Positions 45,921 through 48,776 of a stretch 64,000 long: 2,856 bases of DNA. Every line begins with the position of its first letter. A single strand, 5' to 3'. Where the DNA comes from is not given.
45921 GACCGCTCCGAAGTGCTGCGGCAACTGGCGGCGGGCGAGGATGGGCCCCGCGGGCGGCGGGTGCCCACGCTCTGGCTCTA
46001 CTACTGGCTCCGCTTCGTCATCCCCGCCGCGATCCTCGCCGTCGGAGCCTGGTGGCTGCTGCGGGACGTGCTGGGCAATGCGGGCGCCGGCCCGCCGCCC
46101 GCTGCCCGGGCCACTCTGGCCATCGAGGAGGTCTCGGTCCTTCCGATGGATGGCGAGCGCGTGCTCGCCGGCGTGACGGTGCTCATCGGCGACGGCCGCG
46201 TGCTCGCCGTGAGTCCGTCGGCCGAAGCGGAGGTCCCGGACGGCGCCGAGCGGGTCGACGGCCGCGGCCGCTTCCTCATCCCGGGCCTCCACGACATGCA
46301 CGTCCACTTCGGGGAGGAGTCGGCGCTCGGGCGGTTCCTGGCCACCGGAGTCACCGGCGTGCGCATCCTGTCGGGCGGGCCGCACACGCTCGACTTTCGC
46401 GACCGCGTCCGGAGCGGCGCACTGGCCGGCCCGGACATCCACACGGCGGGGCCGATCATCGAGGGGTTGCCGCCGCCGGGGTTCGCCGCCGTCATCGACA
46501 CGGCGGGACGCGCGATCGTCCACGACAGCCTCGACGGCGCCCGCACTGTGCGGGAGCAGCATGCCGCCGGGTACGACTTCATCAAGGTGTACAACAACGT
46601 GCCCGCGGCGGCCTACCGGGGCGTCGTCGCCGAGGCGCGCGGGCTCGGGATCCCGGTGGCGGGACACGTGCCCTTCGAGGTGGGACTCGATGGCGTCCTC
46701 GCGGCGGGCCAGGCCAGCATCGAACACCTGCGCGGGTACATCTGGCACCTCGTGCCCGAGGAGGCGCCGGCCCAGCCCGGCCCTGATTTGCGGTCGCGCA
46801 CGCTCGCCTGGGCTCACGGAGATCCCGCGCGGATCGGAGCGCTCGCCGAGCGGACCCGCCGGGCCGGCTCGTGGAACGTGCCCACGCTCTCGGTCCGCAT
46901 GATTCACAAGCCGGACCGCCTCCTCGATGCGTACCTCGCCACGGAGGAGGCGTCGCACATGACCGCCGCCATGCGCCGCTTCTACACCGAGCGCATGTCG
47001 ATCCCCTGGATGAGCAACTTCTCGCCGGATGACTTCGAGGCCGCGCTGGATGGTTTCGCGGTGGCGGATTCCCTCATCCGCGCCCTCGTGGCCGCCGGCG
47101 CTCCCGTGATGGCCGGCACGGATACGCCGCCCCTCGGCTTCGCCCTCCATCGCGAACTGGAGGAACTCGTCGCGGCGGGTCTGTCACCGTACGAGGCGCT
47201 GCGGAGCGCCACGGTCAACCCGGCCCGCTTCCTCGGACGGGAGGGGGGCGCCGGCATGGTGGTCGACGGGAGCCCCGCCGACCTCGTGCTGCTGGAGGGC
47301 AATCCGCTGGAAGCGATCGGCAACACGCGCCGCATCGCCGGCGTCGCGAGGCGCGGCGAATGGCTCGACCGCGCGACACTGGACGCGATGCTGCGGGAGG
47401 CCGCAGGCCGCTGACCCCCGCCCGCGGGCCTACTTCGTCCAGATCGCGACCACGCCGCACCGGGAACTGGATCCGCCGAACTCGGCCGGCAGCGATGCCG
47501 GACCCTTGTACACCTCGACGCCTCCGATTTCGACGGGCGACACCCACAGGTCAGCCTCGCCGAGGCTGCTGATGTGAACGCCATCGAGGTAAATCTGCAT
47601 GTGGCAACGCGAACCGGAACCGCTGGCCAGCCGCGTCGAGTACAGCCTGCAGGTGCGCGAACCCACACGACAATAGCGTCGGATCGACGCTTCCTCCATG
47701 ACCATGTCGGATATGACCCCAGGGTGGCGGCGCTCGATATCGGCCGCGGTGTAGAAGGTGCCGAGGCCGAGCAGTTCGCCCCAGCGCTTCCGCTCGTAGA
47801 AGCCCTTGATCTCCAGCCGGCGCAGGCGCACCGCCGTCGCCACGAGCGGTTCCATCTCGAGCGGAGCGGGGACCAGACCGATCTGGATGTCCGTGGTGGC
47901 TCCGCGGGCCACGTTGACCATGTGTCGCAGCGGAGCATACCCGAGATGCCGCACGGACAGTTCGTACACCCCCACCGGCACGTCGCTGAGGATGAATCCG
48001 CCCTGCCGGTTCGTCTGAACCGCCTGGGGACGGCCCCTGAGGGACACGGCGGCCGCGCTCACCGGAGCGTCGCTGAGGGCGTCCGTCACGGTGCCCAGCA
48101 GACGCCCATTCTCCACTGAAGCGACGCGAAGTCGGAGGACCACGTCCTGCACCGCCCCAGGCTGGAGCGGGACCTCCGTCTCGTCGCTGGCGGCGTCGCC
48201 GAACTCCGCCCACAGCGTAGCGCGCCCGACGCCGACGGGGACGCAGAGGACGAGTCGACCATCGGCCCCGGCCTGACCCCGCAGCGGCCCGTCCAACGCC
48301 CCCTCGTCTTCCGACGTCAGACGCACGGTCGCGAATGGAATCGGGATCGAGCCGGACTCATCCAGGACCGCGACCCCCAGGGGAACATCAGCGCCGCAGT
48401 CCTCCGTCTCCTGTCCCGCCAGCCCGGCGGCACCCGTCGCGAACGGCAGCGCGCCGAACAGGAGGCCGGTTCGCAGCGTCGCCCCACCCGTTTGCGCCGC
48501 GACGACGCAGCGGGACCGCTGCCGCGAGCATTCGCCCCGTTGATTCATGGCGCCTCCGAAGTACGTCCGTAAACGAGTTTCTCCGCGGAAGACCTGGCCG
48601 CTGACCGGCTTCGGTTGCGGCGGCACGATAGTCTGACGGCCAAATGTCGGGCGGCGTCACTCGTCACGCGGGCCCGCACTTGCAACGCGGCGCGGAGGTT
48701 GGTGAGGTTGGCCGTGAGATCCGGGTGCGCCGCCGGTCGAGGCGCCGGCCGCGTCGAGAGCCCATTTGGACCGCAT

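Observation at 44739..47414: Fusion of a Na+-coupled NSS transporter to a C-terminal amidohydrolase domain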

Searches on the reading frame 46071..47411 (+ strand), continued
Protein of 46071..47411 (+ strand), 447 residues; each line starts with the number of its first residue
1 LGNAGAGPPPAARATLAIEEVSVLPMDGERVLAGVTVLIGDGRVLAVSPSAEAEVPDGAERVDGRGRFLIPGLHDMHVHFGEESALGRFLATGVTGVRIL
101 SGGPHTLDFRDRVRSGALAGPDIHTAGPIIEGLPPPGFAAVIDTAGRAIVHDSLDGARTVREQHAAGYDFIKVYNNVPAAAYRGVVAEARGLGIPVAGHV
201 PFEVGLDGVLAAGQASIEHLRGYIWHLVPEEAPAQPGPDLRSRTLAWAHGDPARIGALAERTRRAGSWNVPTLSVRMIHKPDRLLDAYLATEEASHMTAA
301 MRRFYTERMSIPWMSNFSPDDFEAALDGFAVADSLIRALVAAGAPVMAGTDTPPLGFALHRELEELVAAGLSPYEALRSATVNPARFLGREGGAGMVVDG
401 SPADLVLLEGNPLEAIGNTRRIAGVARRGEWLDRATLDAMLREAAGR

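Call 21: search_protein_families(library=pfam, proteins=[P0089], max_evalue=0.001)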
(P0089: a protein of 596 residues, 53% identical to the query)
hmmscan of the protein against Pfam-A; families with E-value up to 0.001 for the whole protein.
P0089 (596 aa): 2 families
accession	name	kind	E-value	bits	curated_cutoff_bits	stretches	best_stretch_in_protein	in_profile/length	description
PF01979.26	Amidohydro_1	-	4.5e-35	122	25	2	321-573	134-344/345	Amidohydrolase family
PF07969.17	Amidohydro_3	-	1.7e-26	94.2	29.7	2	477-573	358-470/472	Amidohydrolase family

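Call 48: predict_structure(alignment_id=A5)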
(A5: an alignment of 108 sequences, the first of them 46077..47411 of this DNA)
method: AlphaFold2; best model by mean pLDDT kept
length: 445 residues; sequences in the alignment: 108
mean_pLDDT: 96.3   pTM: 0.94
mean pLDDT of the five models: 96.3, 96.1, 96.0, 95.6, 94.6
residues with pLDDT >= 90: 429; 70-90: 8; 50-70: 5; < 50: 3
segments of 3 or more residues with pLDDT < 50: 1-3
pLDDT, mean of each block of 10 residues (from residue 1): 59 97 98 98 97 95 99 97 97 98 98 97 98 94 96 99 99 98 99 98 98 98 98 97 98 98 98 97 96 93 95 97 97 98 97 97 99 99 96 97 98 98 97 97 83
secondary structure, 60 per line:
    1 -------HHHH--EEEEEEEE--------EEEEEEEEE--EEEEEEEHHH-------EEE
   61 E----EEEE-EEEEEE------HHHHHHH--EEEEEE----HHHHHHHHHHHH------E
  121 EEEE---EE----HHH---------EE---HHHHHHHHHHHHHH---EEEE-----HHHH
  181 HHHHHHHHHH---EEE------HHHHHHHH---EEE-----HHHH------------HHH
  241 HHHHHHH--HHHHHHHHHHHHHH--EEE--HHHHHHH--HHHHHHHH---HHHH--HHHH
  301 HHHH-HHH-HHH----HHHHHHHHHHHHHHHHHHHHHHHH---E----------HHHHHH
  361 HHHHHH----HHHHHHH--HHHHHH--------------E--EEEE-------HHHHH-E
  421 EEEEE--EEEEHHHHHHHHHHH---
elements in order: H8-11 E14-21 E30-38 E41-47 E58-61 E66-69 E71-76 H83-89 E92-97 H102-113 E120-124 H151-164 E168-171 H177-190 E194-196 H203-210 E214-216 H222-225 H238-247 H250-263 E266-268 H271-277 H280-287 H291-294 H297-304 H317-340 H355-366 H371-377 H380-385 E403-406 H414-418 E420-425 E428-431 H432-442

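Call 51: fold_search(model_id=the predicted structure, library=pdb)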
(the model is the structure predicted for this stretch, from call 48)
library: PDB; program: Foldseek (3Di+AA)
matches with E <= 10: 1722; with E <= 0.001: 290
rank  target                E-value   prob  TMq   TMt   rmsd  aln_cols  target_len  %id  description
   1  2p9b                  2.0e-26  1.00  0.67  0.73   6.9       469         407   24  Crystal structure of putative prolidase from Bifidobacterium longum (released 2007-04-03)
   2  9kov_D                1.5e-25  1.00  0.65  0.77   4.6       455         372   23  Crystal structure of an amidohydrolase mutant from Thermonema (released 2025-11-26)
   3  9kov_E                2.1e-25  1.00  0.65  0.73   4.9       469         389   23  Crystal structure of an amidohydrolase mutant from Thermonema (released 2025-11-26)
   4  2qs8_A                3.5e-25  1.00  0.68  0.74   4.6       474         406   22  Crystal structure of a Xaa-Pro dipeptidase with bound methionine in the active site (released 2007-08-21)
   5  9kov_B                4.6e-25  1.00  0.65  0.76   4.5       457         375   22  Crystal structure of an amidohydrolase mutant from Thermonema (released 2025-11-26)
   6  9kov_A                1.1e-24  1.00  0.64  0.73   4.8       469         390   23  Crystal structure of an amidohydrolase mutant from Thermonema (released 2025-11-26)
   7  3mtw                  1.5e-24  1.00  0.67  0.74   4.3       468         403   20  Crystal structure of L-Lysine, L-Arginine carboxypeptidase Cc2672 from Caulobacter Crescentus CB15 complexed with N-meth (released 2010-07-28)
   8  3n2c_A                1.5e-24  1.00  0.66  0.71   5.0       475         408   21  Crystal structure of prolidase eah89906 complexed with n-methylphosphonate-l-proline (released 2010-06-02)
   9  9kov_C                1.9e-24  1.00  0.64  0.76   4.7       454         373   22  Crystal structure of an amidohydrolase mutant from Thermonema (released 2025-11-26)
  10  8yak_A                2.0e-24  1.00  0.64  0.71   5.3       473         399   22  Cryo-EM structure and rational engineering of a novel efficient ochratoxin A-detoxifying amidohydrolase (released 2024-12-18)
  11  3feq_J                2.4e-24  1.00  0.66  0.72   5.0       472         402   21  Crystal structure of uncharacterized protein eah89906 (released 2008-12-16)
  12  2qs8_B                3.6e-24  1.00  0.67  0.73   5.1       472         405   22  Crystal structure of a Xaa-Pro dipeptidase with bound methionine in the active site (released 2007-08-21)
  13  8ihs_A                3.8e-24  1.00  0.66  0.73   5.0       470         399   22  Cryo-EM structure of ochratoxin A-detoxifying amidohydrolase ADH3 in complex with ochratoxin A (released 2023-08-30)
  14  3feq_N                3.8e-24  1.00  0.66  0.73   5.2       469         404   22  Crystal structure of uncharacterized protein eah89906 (released 2008-12-16)
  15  9kov_H                5.4e-24  1.00  0.64  0.75   4.7       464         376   22  Crystal structure of an amidohydrolase mutant from Thermonema (released 2025-11-26)
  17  3be7_C                6.4e-24  1.00  0.66  0.74   5.5       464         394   19  Crystal structure of Zn-dependent arginine carboxypeptidase (released 2007-11-27)
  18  6i5s                  6.8e-24  1.00  0.74  0.74   7.6       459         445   25  AH, Bottromycin amidohydrolase (released 2019-09-25)
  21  9kov_G                1.0e-23  1.00  0.65  0.75   4.6       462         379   23  Crystal structure of an amidohydrolase mutant from Thermonema (released 2025-11-26)
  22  3feq_L                1.2e-23  1.00  0.67  0.74   5.1       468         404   21  Crystal structure of uncharacterized protein eah89906 (released 2008-12-16)
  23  3feq_O                1.3e-23  1.00  0.68  0.75   4.6       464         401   21  Crystal structure of uncharacterized protein eah89906 (released 2008-12-16)
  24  3feq_A                1.3e-23  1.00  0.67  0.74   4.8       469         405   21  Crystal structure of uncharacterized protein eah89906 (released 2008-12-16)
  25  3feq_C                1.5e-23  1.00  0.66  0.72   5.1       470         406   21  Crystal structure of uncharacterized protein eah89906 (released 2008-12-16)
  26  3mkv_A                1.6e-23  1.00  0.65  0.70   4.9       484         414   22  Crystal structure of amidohydrolase eaj56179 (released 2010-04-28)
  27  9kov_F                1.7e-23  1.00  0.65  0.76   4.2       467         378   23  Crystal structure of an amidohydrolase mutant from Thermonema (released 2025-11-26)
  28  3feq_K                1.7e-23  1.00  0.68  0.74   5.0       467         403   21  Crystal structure of uncharacterized protein eah89906 (released 2008-12-16)
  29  3be7_A                1.8e-23  1.00  0.66  0.73   5.1       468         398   20  Crystal structure of Zn-dependent arginine carboxypeptidase (released 2007-11-27)
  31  3mkv_B                2.7e-23  1.00  0.66  0.71   5.5       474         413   23  Crystal structure of amidohydrolase eaj56179 (released 2010-04-28)
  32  3be7_B                2.8e-23  1.00  0.65  0.73   5.6       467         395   19  Crystal structure of Zn-dependent arginine carboxypeptidase (released 2007-11-27)
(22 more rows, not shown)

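Call 52: find_encoding_contigs(protein=P0047, flank=6000, max_places=2)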
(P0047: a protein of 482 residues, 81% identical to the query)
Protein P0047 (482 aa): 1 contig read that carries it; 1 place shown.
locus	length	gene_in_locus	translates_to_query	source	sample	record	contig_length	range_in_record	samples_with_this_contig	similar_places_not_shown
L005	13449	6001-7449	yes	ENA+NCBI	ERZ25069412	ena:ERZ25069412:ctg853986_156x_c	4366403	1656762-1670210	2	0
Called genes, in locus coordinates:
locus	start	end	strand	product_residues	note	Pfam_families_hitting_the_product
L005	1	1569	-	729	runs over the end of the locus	PF26550:Tricorn_2nd (faint), PF26549:Tricorn_N (weak), PF07676:PD40 (weak), PF00930:DPPIV_N (weak), PF26549:Tricorn_N (weak), PF02129:Peptidase_S15 (faint), PF01738:DLH, PF00326:Peptidase_S9, +1 more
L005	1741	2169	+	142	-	-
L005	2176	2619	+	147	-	PF01850:PIN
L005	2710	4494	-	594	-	PF01425:Amidase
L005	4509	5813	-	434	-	PF00491:Arginase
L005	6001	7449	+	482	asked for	PF07969:Amidohydro_3 (faint), PF01979:Amidohydro_1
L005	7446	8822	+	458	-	PF01979:Amidohydro_1, PF07969:Amidohydro_3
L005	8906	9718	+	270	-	PF13338:AbiEi_4 (weak)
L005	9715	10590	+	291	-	PF08843:AbiEii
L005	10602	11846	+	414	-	PF07995:GSDH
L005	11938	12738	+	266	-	PF02517:Rce1-like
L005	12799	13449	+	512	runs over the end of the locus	PF00474:SSF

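Call 53: find_encoding_contigs(protein=P0054, flank=6000, max_places=2)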
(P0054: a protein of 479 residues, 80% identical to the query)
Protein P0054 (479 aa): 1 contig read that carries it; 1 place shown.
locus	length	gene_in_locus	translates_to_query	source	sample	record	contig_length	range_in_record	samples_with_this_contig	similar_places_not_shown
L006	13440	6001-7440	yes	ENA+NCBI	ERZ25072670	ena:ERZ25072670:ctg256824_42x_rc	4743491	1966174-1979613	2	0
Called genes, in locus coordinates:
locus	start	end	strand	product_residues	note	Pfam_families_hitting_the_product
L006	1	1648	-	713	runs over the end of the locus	PF26550:Tricorn_2nd (faint), PF07676:PD40 (weak), PF00930:DPPIV_N (weak), PF26549:Tricorn_N (weak), PF02129:Peptidase_S15 (faint), PF20434:BD-FAE (faint), PF00326:Peptidase_S9, PF01738:DLH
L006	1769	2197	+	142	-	-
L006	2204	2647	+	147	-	PF01850:PIN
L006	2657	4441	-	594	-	PF01425:Amidase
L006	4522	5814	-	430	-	PF00491:Arginase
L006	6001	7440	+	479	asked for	PF07969:Amidohydro_3 (weak), PF01979:Amidohydro_1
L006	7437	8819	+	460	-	PF01979:Amidohydro_1, PF07969:Amidohydro_3 (weak)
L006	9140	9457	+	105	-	PF10387:DUF2442 (weak)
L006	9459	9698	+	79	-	-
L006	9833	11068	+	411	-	PF07995:GSDH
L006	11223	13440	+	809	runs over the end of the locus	PF07626:PSD3, PF07637:PSD5, PF07631:PSD4, PF07627:PSCyt3, PF07624:PSD2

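Call 54: find_encoding_contigs(protein=P0071, flank=6000, max_places=2)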
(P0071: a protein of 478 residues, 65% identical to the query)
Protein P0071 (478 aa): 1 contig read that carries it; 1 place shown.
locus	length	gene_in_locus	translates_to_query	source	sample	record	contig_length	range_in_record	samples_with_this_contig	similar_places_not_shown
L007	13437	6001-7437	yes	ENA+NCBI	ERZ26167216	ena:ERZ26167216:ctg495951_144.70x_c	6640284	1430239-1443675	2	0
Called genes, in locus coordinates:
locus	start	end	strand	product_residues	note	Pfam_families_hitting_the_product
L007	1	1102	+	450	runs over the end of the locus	PF01979:Amidohydro_1, PF07969:Amidohydro_3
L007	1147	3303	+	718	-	PF01979:Amidohydro_1, PF07969:Amidohydro_3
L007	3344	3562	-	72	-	-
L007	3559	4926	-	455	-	PF01566:Nramp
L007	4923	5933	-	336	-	PF08240:ADH_N, PF00107:ADH_zinc_N, PF13602:ADH_zinc_N_2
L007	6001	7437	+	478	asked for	PF01979:Amidohydro_1, PF07969:Amidohydro_3 (weak)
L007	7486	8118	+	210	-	PF13468:Glyoxalase_3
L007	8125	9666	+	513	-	PF00501:AMP-binding, PF13193:AMP-binding_C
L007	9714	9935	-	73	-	-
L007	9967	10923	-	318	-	PF00561:Abhydrolase_1, PF12146:Hydrolase_4 (faint), PF12697:Abhydrolase_6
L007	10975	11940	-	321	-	-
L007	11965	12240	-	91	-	PF09413:DUF2007 (weak)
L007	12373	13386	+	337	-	-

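Call 61: find_encoding_contigs(protein=P0075, flank=8000, max_places=3)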
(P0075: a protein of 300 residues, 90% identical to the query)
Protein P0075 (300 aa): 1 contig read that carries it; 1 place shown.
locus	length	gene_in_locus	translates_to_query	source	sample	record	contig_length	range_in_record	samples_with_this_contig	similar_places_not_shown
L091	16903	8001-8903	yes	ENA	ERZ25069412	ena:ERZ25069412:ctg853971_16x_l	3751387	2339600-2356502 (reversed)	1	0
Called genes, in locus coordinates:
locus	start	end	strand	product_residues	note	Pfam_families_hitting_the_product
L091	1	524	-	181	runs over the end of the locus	PF03938:OmpH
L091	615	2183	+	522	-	PF07969:Amidohydro_3, PF01979:Amidohydro_1 (weak)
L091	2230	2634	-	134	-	PF14489:QueF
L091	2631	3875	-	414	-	PF00375:SDF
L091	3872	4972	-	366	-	-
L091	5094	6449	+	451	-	PF00209:SNF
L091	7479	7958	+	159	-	-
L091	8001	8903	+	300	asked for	PF01979:Amidohydro_1, PF07969:Amidohydro_3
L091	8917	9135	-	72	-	-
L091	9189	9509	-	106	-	-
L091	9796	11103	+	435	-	PF02321:OEP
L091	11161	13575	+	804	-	PF01315:Ald_Xan_dh_C, PF02738:MoCoBD_1, PF20256:MoCoBD_2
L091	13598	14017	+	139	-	PF01894:YjbQ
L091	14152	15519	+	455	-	PF02368:Big_2 (faint), PF17963:Big_9 (faint), PF01457:Peptidase_M8 (weak)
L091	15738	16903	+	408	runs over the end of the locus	PF25917:BSH_RND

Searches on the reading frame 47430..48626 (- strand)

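Call 12: search_protein_families(library=pfam, proteins=[window:47430-48626:-], max_evalue=0.001)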
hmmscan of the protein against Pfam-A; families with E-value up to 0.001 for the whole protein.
window:47430-48626:- (398 aa): 3 families
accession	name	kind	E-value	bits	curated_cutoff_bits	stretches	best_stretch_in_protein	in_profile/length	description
PF13620.12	CarboxypepD_reg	-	1.2e-19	70.9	32.3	1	176-251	2-81/82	Carboxypeptidase regulatory-like domain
PF13715.12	CarbopepD_reg_2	-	7e-15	55.3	32.2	1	178-260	3-85/88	CarboxypepD_reg-like domain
PF09430.16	EMC7_beta-sandw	-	0.00031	21.4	26.6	1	192-280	10-106/122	ER membrane protein complex subunit 7, beta-sandwich domain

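Call 42: search_protein_families(library=ncbifam, proteins=[window:47430-48626:-], max_evalue=0.00001)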
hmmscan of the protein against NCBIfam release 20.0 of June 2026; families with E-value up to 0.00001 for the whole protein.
window:47430-48626:- (398 aa): 1 family
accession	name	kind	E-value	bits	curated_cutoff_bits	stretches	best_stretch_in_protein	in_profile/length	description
NF052345.1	S_layer_anammox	exception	2e-09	35.4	1400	1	172-256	1311-1396/1596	Kustd1514 family S-layer glycoprotein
